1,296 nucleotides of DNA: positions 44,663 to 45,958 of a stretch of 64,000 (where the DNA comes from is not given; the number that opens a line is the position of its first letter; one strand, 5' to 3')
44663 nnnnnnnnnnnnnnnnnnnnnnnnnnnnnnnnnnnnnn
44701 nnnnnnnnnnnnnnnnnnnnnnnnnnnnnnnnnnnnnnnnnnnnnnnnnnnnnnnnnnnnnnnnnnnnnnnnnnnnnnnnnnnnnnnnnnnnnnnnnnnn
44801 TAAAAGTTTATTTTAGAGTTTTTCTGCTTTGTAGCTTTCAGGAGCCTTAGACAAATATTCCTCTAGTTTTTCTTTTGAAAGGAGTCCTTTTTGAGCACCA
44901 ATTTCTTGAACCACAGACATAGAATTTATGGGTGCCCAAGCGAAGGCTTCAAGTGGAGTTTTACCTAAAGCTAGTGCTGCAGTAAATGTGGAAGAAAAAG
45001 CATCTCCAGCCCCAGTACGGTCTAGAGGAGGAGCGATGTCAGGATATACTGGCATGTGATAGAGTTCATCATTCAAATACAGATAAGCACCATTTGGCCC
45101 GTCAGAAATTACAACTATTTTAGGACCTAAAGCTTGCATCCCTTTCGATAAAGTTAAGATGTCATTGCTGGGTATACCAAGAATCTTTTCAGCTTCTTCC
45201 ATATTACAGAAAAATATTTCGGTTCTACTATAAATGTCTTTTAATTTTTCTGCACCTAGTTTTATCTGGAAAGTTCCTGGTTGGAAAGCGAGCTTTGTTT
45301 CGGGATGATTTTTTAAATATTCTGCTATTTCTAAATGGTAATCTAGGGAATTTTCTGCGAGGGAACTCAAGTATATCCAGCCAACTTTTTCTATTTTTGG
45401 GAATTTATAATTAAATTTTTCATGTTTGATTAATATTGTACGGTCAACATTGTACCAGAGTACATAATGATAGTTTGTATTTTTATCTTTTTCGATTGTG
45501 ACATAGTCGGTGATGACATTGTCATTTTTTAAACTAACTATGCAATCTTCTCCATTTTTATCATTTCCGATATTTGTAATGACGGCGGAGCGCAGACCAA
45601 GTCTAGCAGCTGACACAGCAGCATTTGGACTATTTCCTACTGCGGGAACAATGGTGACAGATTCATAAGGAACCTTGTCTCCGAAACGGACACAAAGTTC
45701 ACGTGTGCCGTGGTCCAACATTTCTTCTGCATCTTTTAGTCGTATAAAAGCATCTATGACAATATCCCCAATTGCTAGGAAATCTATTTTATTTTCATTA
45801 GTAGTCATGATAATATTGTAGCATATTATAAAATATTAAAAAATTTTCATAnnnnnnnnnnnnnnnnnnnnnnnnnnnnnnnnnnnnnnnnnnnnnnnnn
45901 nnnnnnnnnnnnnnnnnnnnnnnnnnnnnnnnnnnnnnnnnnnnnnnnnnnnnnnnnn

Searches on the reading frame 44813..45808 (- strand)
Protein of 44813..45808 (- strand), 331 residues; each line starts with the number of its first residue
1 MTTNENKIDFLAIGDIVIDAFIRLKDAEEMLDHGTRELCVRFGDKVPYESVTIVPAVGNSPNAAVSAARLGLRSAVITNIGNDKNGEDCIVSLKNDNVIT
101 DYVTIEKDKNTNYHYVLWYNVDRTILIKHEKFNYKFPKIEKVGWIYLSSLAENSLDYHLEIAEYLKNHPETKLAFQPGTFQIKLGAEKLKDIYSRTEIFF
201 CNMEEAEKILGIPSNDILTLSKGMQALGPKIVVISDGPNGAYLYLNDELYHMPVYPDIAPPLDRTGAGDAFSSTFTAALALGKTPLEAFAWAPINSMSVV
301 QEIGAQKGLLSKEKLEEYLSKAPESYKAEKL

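Call 59: search_protein_families(library=pfam, proteins=[window:44813-45808:-], max_evalue=0.0001)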
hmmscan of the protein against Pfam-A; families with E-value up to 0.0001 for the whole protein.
window:44813-45808:- (331 aa): 2 families
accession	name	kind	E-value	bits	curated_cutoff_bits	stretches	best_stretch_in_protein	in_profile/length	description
PF00294.29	PfkB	-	3.3e-33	115.8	25.8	1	58-308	37-298/302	pfkB family carbohydrate kinase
PF08543.17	Phos_pyr_kin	-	5.1e-05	23.2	27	0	188-292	111-224/246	Phosphomethylpyrimidine kinase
